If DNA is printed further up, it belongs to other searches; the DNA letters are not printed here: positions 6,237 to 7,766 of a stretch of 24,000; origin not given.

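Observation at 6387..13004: Seven-gene coupled operon mirroring the uncharacterised E. coli ydjXYZ-ynjABCDEF neighbourhood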

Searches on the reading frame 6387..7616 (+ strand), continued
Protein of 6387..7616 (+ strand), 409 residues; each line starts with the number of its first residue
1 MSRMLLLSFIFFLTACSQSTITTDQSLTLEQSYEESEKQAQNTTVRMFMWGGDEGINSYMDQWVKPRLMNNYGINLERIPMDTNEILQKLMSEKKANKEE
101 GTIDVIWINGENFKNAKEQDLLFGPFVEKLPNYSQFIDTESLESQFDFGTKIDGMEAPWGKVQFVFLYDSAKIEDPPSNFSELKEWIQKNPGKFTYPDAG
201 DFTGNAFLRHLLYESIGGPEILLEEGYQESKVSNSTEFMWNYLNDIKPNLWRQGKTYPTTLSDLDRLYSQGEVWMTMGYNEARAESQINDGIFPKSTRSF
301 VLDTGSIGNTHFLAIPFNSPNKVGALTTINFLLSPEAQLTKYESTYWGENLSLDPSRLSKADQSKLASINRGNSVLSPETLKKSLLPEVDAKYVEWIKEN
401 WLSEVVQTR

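Call 32: search_protein_families(library=ncbifam, proteins=[L017:6825-8030:+, L017:8006-9037:+, L017:8970-9485:+, L017:9486-9764:+, L017:9740-9973:+, L022:4958-6745:+, L022:6741-7520:+, L040:3867-6026:+, L050:13569-14366:+, L050:14345-15124:+], max_evalue=0.0001)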
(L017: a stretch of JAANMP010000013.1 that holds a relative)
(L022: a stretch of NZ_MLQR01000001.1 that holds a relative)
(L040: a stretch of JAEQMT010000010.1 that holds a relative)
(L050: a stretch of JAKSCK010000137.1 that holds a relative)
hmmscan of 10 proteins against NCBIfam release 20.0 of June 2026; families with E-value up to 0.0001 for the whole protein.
L017:6825-8030:+ (401 aa): 2 families
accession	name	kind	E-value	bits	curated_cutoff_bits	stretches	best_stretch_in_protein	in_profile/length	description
NF052604.1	UndecprPTUtpABac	equivalog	6.6e-13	49.2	250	1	247-363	47-159/198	undecaprenyl phosphate transporter UptA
NF008102.0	PRK10847.1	equivalog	3.8e-06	26.8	236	1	275-364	89-181/219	DedA family protein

L017:8006-9037:+ (343 aa): 3 families
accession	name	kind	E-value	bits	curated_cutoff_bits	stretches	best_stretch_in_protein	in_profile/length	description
TIGR00374.1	TIGR00374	subfamily_domain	9e-22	77.9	43.2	1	28-312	7-294/323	flippase-like domain-containing protein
TIGR03476.1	HpnL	subfamily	1.3e-11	44.4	195.65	1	19-311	7-298/318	putative membrane protein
NF033480.1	bifunc_MprF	equivalog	1.1e-06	27.2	600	1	30-321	21-287/841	bifunctional lysylphosphatidylglycerol flippase/synthetase MprF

L017:8970-9485:+ (171 aa): 5 families
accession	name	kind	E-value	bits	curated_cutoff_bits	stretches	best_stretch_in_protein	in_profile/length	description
TIGR04483.1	D_pro_red_PrdB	equivalog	6e-31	107.7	300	1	34-170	11-146/238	D-proline reductase (dithiol) protein PrdB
TIGR01918.1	various_sel_PB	subfamily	6.9e-07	28.6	65.45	1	52-169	223-343/431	glycine/betaine/sarcosine/D-proline family reductase selenoprotein B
NF040795.1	betaine_GrdH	exception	9.9e-07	28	775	1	38-169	210-344/435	betaine reductase selenoprotein B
TIGR01917.1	gly_red_sel_B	equivalog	1.5e-05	24.1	602.2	1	51-169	222-343/431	glycine reductase complex selenoprotein B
NF040794.1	sarcosine_GrdF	exception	7.5e-05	21.5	800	1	85-169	264-347/435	sarcosine reductase complex component B subunit beta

L017:9486-9764:+ (92 aa): 1 family
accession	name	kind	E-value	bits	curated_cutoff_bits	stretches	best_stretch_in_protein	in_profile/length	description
TIGR04483.1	D_pro_red_PrdB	equivalog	4.8e-14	52.4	300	1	3-87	151-235/238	D-proline reductase (dithiol) protein PrdB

L017:9740-9973:+ (77 aa): 0 families

L022:4958-6745:+ (595 aa): 50 families (the best 25 are shown)
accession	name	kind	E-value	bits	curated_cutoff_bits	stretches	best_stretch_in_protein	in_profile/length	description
NF009410.0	PRK12771.1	subfamily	3.6e-124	415.4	516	1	4-546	27-559/566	NAD(P)-binding protein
NF009454.0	PRK12814.1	equivalog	5.8e-108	362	916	1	19-501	96-580/657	putative NADPH-dependent glutamate synthase small subunit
NF010590.0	PRK13984.1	equivalog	5.4e-98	328.7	946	2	8-424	181-609/611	putative oxidoreductase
TIGR01316.1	gltA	equivalog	5.4e-92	308.9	471.75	2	9-421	18-449/449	NADPH-dependent glutamate synthase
NF009414.0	PRK12778.1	equivalog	1.8e-88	297.6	1103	2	9-423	321-751/752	bifunctional dihydroorotate dehydrogenase B NAD binding subunit/NADPH-dependent glutamate synthase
TIGR03315.1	Se_ygfK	equivalog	2.4e-80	270.2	835.3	1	25-559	445-953/1012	putative selenate reductase subunit YgfK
NF009413.0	PRK12775.1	equivalog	9.7e-79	265.3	1895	2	9-424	323-757/1006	putative trifunctional 2-polyprenylphenol hydroxylase/glutamate synthase subunit beta/ferritin domain-containing protein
NF045663.1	diclust_near_Sec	equivalog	8.8e-78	262.1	530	2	11-213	4-201/759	pyridine nucleotide-disulfide oxidoreductase/dicluster-binding protein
TIGR01318.1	gltD_gamma_fam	subfamily_domain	1.4e-73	248.1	482.95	2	9-422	32-466/467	glutamate synthase, small subunit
NF009408.0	PRK12769.1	equivalog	2.8e-64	217.4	1003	2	9-425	217-655/659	formate-dependent uric acid utilization protein AegA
TIGR01317.1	GOGAT_sm_gam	subfamily_domain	2.5e-62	211.3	447.7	1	10-422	35-479/485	glutamate synthase small subunit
NF009409.0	PRK12770.1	subfamily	5e-53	180.4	343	1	109-426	11-355/360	putative glutamate synthase subunit beta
NF009451.0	PRK12809.1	equivalog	4e-51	174.1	1154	1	12-422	203-635/639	formate-dependent uric acid utilization protein YgfT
NF009415.0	PRK12779.1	equivalog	2.4e-43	148.2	1519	1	22-421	205-626/944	putative bifunctional glutamate synthase subunit beta/2-polyprenylphenol hydroxylase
NF045599.1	bili_reduct_long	exception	2e-19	69.3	750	1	116-367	381-607/641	bilirubin reductase, long form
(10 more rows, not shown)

L022:6741-7520:+ (259 aa): 7 families
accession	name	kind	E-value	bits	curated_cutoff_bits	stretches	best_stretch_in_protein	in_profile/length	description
NF045663.1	diclust_near_Sec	equivalog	1e-62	212.4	530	1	6-227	421-636/759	pyridine nucleotide-disulfide oxidoreductase/dicluster-binding protein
NF004898.0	PRK06259.1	equivalog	1e-14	54.1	385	1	4-207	261-464/488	fumarate reductase (CoM/CoB) subunit TfrB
NF045670.1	quin_L_LdhH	equivalog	7.4e-14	51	800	1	2-208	464-684/706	L-lactate dehydrogenase (quinone) large subunit LdhH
NF045711.1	sulf_resp_HmcF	equivalog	2.9e-07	29.6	750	0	27-104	359-442/457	sulfate respiration complex iron-sulfur protein HmcF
NF045724.1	ferredox_TmcB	equivalog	3.2e-07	29.3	735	1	122-205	314-403/430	electron transfer complex ferredoxin TmcB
NF008434.0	PRK11274.1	equivalog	2.4e-05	23.4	333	0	118-195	300-374/409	glycolate oxidase subunit GlcF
NF008369.0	PRK11168.1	equivalog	4.4e-05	22.6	278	0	2-221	164-396/401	anaerobic glycerol-3-phosphate dehydrogenase subunit C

L040:3867-6026:+ (719 aa): 59 families (the best 25 are shown)
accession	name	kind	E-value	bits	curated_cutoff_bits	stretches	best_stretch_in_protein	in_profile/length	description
NF004991.0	PRK06370.1-3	subfamily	4.6e-158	526.9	620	1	242-711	32-501/509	FAD-containing oxidoreductase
TIGR02053.1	MerA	equivalog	3.2e-125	418.7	454.45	1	246-699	1-455/465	mercury(II) reductase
TIGR01350.1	lipoamide_DH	equivalog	1.6e-121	406.2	408.8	1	246-698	2-455/461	dihydrolipoyl dehydrogenase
NF004947.0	PRK06292.2-5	equivalog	3.1e-106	356.1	592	1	245-705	3-466/474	dihydrolipoyl dehydrogenase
NF004776.0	PRK06116.1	equivalog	6.3e-95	318.8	480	1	244-688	3-444/450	glutathione-disulfide reductase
NF004992.0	PRK06370.1-4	equivalog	1.3e-93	314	629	1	246-688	5-446/459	FAD-containing oxidoreductase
NF004946.0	PRK06292.2-4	subfamily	8.1e-89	298.6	634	1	245-693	3-466/487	dihydrolipoyl dehydrogenase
NF004943.0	PRK06292.2-1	equivalog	2.5e-86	290.3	432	1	245-694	3-452/456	dihydrolipoyl dehydrogenase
NF003585.0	PRK05249.1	equivalog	9.3e-86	288.3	465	1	243-694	4-454/464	Si-specific NAD(P)(+) transhydrogenase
NF004945.0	PRK06292.2-3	equivalog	4.5e-85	286.3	494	1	246-693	4-448/457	dihydrolipoyl dehydrogenase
NF010311.1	PRK13748.1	subfamily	1.9e-84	284.5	600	1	246-700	98-551/560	mercury(II) reductase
NF005883.0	PRK07845.1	equivalog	1e-82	278.6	479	1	247-694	4-456/466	NAD(P)H-quinone dehydrogenase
NF005884.0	PRK07846.1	equivalog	2.3e-82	277.1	501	1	245-688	3-442/454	mycothione reductase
TIGR01424.1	gluta_reduc_2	equivalog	5.7e-82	275.7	606.05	1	244-688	1-440/446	glutathione-disulfide reductase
NF041853.1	hythiocyan_redase_MerA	equivalog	3.8e-76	256.7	650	1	245-689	3-433/440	hypothiocyanous acid reductase MerA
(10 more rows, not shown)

L050:13569-14366:+ (265 aa): 0 families

L050:14345-15124:+ (259 aa): 9 families
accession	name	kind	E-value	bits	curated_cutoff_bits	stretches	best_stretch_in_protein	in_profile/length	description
TIGR01575.1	rimI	equivalog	1.2e-11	44.9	86.4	1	166-228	55-117/132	ribosomal protein S18-alanine N-acetyltransferase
NF002959.0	PRK03624.1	equivalog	1.8e-07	31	124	1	170-228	76-134/147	GNAT family acetyltransferase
NF007025.1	PRK09491.1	equivalog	2.8e-06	27.3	173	1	172-227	68-123/145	ribosomal protein S18-alanine N-acetyltransferase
NF040503.1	resist_ArsN1a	equivalog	4.1e-06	26.6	170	1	174-231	84-141/159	arsinothricin resistance N-acetyltransferase ArsN1 family A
NF043067.1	AAC_6p_group_E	equivalog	9.2e-06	25.6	140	1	164-225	68-129/140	aminoglycoside 6'-N-acetyltransferase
NF053587.1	SpmdActasePaiA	equivalog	9.5e-06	25.5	250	0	161-225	85-149/172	spermidine/spermine N(1)-acetyltransferase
TIGR03103.1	trio_acet_GNAT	equivalog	1.4e-05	23.9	569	1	172-230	161-219/547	N-acetylglutaminylglutamine synthetase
NF007530.0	PRK10146.1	equivalog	1.5e-05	25.3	142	1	168-227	78-137/144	aminoalkylphosphonate N-acetyltransferase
NF000487.1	stat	exception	2.5e-05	23.9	420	1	162-226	101-164/189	streptothricin N-acetyltransferase STAT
